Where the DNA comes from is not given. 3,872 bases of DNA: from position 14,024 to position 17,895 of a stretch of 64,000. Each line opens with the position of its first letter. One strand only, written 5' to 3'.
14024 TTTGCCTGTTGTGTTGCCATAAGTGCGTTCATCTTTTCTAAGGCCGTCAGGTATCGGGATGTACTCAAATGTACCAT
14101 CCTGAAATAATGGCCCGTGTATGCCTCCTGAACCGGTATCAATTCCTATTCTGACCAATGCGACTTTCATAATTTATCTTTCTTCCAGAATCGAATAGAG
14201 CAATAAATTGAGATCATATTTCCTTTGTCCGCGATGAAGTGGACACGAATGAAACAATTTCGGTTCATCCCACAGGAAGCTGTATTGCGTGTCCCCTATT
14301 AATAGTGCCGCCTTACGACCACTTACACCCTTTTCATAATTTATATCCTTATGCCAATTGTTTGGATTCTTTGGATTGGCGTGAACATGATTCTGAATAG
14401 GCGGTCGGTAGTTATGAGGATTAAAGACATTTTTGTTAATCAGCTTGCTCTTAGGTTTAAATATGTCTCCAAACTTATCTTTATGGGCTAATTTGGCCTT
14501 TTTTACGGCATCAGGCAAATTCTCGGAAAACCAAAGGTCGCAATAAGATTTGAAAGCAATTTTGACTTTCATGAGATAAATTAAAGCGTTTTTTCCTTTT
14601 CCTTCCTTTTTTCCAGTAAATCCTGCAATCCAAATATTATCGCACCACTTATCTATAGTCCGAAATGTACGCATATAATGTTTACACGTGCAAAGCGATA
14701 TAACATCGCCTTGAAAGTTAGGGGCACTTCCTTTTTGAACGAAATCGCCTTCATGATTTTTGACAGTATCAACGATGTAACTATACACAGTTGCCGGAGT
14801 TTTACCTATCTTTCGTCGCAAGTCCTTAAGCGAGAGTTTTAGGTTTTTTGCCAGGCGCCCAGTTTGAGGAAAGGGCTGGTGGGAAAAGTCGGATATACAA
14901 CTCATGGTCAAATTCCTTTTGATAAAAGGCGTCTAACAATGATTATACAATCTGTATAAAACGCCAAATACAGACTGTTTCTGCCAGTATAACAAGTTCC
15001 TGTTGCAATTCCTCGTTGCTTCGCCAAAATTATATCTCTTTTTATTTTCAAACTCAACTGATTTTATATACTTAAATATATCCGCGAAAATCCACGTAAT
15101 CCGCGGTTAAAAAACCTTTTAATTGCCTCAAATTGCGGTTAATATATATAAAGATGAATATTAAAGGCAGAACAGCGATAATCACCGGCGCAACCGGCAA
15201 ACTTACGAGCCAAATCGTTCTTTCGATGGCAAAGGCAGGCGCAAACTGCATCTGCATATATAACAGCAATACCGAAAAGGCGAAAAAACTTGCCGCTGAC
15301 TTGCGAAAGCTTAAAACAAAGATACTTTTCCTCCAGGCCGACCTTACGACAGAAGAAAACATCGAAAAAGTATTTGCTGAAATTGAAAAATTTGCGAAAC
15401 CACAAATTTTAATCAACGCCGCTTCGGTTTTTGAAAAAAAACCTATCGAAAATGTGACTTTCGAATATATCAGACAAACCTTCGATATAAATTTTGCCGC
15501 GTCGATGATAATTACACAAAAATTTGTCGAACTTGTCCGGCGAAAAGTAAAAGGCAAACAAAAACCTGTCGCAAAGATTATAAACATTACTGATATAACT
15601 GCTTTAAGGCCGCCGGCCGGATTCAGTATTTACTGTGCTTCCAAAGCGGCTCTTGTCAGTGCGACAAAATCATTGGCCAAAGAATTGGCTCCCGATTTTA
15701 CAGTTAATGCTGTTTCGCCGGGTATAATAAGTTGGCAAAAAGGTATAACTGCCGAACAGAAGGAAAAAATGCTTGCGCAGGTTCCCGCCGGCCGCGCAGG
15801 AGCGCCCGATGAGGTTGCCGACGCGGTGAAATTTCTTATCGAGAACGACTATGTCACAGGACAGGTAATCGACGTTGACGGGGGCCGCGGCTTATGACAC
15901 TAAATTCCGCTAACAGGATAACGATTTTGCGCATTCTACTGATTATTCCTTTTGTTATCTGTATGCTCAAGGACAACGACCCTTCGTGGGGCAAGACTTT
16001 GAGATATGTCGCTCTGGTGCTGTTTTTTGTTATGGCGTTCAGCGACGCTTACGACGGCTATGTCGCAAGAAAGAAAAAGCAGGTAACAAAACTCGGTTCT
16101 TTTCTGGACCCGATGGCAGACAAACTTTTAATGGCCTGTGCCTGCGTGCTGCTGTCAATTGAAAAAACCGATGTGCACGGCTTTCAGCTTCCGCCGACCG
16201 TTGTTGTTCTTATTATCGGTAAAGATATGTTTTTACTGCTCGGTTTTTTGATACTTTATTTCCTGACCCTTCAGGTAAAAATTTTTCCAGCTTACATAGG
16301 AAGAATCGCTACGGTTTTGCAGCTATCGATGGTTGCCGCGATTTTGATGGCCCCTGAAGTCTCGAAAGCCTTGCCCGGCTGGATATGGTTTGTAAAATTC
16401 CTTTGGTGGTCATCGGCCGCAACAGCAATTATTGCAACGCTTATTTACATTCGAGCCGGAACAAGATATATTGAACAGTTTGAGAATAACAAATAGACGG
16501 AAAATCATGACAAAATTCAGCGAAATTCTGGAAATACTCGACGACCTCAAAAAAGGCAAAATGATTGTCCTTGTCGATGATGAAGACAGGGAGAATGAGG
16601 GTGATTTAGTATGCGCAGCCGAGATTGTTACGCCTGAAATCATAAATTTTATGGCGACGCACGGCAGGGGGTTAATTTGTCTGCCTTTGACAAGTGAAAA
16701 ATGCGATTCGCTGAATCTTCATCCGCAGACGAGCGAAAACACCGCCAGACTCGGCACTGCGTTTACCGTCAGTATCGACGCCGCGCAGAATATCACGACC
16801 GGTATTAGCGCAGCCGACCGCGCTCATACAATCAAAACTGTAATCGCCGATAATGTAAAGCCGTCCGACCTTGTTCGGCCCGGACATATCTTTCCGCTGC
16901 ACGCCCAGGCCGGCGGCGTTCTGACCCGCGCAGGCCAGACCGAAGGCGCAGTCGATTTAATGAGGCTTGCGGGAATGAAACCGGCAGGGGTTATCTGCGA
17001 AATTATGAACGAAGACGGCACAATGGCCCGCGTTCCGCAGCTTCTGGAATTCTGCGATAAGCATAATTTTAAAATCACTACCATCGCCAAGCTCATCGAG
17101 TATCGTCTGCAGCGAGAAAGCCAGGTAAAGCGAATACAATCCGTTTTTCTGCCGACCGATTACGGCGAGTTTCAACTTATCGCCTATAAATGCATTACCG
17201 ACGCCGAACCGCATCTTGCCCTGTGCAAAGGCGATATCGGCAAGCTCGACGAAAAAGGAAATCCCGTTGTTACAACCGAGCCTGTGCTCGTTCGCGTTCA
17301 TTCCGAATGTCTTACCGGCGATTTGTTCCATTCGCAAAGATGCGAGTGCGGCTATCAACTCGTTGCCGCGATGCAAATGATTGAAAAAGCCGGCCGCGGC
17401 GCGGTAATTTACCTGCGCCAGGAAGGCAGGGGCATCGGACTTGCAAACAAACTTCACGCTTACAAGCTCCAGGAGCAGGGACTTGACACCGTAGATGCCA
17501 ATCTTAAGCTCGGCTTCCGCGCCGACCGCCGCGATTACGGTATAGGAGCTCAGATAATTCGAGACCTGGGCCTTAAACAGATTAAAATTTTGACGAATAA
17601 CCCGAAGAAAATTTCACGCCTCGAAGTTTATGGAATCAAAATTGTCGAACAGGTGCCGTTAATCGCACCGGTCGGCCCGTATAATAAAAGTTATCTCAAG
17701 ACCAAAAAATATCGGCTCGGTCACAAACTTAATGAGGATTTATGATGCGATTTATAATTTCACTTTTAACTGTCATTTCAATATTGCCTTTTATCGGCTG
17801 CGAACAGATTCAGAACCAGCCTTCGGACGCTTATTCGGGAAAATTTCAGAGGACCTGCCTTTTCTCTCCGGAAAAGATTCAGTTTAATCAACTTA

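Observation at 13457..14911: Translationally coupled pair of uncharacterised, mutually related proteins (Nmad2-/Nmad3-like?): candidate nucleic-acid modification or defence module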

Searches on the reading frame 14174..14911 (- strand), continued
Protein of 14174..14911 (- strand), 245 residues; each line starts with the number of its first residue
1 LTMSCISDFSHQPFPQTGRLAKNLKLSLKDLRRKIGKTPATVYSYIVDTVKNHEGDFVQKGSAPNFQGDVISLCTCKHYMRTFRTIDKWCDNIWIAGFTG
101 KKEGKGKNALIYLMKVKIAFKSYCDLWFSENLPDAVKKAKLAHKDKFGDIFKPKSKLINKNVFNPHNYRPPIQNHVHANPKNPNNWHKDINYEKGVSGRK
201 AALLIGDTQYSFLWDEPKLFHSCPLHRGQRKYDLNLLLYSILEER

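Call 94: find_encoding_contigs(protein=P0009, flank=8000, max_places=1)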
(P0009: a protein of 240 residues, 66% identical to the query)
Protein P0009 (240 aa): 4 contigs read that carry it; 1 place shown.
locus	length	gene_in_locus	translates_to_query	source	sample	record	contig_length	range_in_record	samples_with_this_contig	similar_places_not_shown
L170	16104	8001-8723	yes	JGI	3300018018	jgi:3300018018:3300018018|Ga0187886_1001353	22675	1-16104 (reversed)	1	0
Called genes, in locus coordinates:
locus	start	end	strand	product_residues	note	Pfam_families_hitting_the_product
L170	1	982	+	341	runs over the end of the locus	PF01734:Patatin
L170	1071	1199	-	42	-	-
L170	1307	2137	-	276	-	PF01555:N6_N4_Mtase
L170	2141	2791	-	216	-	-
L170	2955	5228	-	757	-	PF08668:HDOD, PF01966:HD, PF00512:HisKA, PF13581:HATPase_c_2 (weak), PF02518:HATPase_c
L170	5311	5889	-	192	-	PF12728:HTH_17, PF00072:Response_reg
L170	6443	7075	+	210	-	PF01081:Aldolase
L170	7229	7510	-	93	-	PF06865:Ppnp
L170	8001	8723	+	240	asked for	PF18753:Nmad2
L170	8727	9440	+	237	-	PF18754:Nmad3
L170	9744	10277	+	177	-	-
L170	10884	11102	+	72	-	-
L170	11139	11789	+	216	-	-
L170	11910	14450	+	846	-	PF00932:LTD, PF13287:Fn3_assoc, PF13290:CHB_HEX_C_1, PF08757:CotH, PF13287:Fn3_assoc (weak)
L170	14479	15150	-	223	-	PF07589:PEP_exosort_dom (weak)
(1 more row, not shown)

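Call 95: find_encoding_contigs(protein=P0107, flank=8000, max_places=1)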
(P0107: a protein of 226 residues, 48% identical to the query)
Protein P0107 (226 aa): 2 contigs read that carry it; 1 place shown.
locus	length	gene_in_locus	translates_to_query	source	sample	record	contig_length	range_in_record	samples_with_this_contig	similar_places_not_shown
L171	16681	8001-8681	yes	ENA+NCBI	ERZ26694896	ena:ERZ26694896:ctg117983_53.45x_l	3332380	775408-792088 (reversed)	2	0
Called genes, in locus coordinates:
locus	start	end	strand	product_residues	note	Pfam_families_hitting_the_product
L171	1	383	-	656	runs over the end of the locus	PF00930:DPPIV_N (faint), PF26549:Tricorn_N, PF26550:Tricorn_2nd (weak), PF07676:PD40 (weak), PF02129:Peptidase_S15 (faint), PF20434:BD-FAE (weak), PF01738:DLH, PF00326:Peptidase_S9, +2 more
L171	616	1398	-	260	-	PF01144:CoA_trans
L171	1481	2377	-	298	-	PF01144:CoA_trans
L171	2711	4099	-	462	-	PF03972:MmgE_PrpD_N, PF19305:MmgE_PrpD_C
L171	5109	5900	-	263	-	PF00149:Metallophos, PF12850:Metallophos_2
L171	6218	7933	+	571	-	-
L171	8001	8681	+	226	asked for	PF18753:Nmad2 (weak)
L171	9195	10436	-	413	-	PF16491:Peptidase_M48_N, PF01435:Peptidase_M48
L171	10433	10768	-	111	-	PF01381:HTH_3, PF12844:HTH_19, PF13560:HTH_31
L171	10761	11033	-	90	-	PF05016:ParE_toxin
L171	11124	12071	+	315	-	PF02737:3HCDH_N, PF03446:NAD_binding_2, PF03807:F420_oxidored (weak), PF00725:3HCDH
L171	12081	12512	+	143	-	PF00903:Glyoxalase, PF13669:Glyoxalase_4, PF18029:Glyoxalase_6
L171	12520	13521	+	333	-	PF00248:Aldo_ket_red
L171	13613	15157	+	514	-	PF00732:GMC_oxred_N, PF00890:FAD_binding_2 (faint), PF01266:DAO (faint), PF05834:Lycopene_cycl (faint), PF05199:GMC_oxred_C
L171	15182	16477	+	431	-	PF13088:BNR_2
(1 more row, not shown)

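Call 96: find_encoding_contigs(protein=P0086, flank=8000, max_places=1)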
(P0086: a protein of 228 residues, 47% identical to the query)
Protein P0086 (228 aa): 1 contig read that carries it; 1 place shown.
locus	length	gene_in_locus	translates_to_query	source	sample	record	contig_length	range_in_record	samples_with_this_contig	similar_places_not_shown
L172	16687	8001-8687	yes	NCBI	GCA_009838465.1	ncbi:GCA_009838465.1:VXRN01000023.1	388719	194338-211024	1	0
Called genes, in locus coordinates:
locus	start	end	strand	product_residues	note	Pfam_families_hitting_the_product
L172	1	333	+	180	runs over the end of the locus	-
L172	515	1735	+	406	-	PF01960:ArgJ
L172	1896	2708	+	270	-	PF00696:AA_kinase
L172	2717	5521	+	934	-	PF03699:UPF0182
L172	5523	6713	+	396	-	PF00202:Aminotran_3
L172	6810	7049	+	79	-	-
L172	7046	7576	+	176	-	PF10049:DUF2283 (weak), PF10387:DUF2442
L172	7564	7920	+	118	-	-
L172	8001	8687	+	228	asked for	PF18753:Nmad2 (weak)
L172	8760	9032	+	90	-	PF10387:DUF2442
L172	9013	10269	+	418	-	PF00764:Arginosuc_synth, PF20979:Arginosuc_syn_C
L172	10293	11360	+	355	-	PF02958:EcKL, PF01636:APH, PF07914:DUF1679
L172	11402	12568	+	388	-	PF02771:Acyl-CoA_dh_N, PF02770:Acyl-CoA_dh_M, PF00441:Acyl-CoA_dh_1, PF08028:Acyl-CoA_dh_2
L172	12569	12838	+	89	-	-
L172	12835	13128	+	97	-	PF10049:DUF2283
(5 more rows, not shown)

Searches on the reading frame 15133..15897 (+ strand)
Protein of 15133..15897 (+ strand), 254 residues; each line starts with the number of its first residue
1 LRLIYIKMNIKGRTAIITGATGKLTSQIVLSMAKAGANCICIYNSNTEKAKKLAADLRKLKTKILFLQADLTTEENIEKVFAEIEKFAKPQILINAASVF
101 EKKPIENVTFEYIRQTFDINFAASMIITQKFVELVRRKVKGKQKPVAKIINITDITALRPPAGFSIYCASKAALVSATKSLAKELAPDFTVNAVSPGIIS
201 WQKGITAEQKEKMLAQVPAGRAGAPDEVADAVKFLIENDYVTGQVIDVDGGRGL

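Call 45: search_protein_families(library=pfam, proteins=[window:15133-15897:+], max_evalue=0.001)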
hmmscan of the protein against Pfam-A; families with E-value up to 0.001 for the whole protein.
window:15133-15897:+ (254 aa): 8 families
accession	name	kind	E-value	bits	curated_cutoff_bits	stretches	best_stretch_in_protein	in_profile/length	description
PF13561.12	adh_short_C2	-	1.2e-39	136.8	27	1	27-251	11-234/236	Enoyl-(Acyl carrier protein) reductase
PF00106.31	adh_short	-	4.5e-36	124.6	26.6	1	14-200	2-183/195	short chain dehydrogenase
PF08659.16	KR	-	6.3e-13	49.5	22.6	1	14-128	2-120/180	KR domain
PF23441.1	SDR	-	7.6e-09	35.8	27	1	68-251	71-254/258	SDR-like rossmann domain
PF01370.27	Epimerase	-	7.7e-07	29.2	20.9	1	16-183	2-158/240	NAD dependent epimerase/dehydratase family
PF01488.26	Shikimate_DH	-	0.00041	20.9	24.3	1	9-68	9-67/138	Shikimate / quinate 5-dehydrogenase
PF16363.11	GDP_Man_Dehyd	-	0.00056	19.9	27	1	16-85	1-75/332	GDP-mannose 4,6 dehydratase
PF02719.21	Polysacc_synt_2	-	0.00084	19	20.2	0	16-113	2-101/293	Polysaccharide biosynthesis protein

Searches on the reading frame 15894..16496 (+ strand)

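Call 45: search_protein_families(library=pfam, proteins=[window:15894-16496:+], max_evalue=0.001)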
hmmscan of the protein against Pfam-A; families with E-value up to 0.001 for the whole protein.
window:15894-16496:+ (200 aa): 1 family
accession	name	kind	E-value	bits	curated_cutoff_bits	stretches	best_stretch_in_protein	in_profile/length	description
PF01066.26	CDP-OH_P_transf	-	6.9e-28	98.4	22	1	4-167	2-149/152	CDP-alcohol phosphatidyltransferase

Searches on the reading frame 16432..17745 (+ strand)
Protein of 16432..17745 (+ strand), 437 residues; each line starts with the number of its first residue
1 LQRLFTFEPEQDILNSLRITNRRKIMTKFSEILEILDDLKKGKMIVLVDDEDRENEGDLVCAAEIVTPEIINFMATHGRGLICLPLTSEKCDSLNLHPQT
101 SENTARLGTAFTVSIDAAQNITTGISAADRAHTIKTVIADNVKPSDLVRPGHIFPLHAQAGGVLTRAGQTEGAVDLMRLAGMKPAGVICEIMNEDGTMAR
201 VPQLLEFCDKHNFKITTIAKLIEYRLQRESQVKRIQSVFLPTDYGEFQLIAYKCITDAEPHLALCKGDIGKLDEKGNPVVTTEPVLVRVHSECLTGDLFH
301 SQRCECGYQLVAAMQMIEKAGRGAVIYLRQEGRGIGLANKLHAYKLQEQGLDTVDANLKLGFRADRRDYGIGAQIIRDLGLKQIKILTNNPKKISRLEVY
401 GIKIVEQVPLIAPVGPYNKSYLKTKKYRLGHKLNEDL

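Call 45: search_protein_families(library=pfam, proteins=[window:16432-17745:+], max_evalue=0.001)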
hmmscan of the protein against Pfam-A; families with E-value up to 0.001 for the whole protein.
window:16432-17745:+ (437 aa): 2 families
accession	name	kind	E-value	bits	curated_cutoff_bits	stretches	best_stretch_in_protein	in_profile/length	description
PF00926.24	DHBP_synthase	-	7.2e-86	287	26.4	1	34-224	2-191/191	3,4-dihydroxy-2-butanone 4-phosphate synthase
PF00925.25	GTP_cyclohydro2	-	4.1e-70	235.1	23.3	1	236-409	4-165/165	GTP cyclohydrolase II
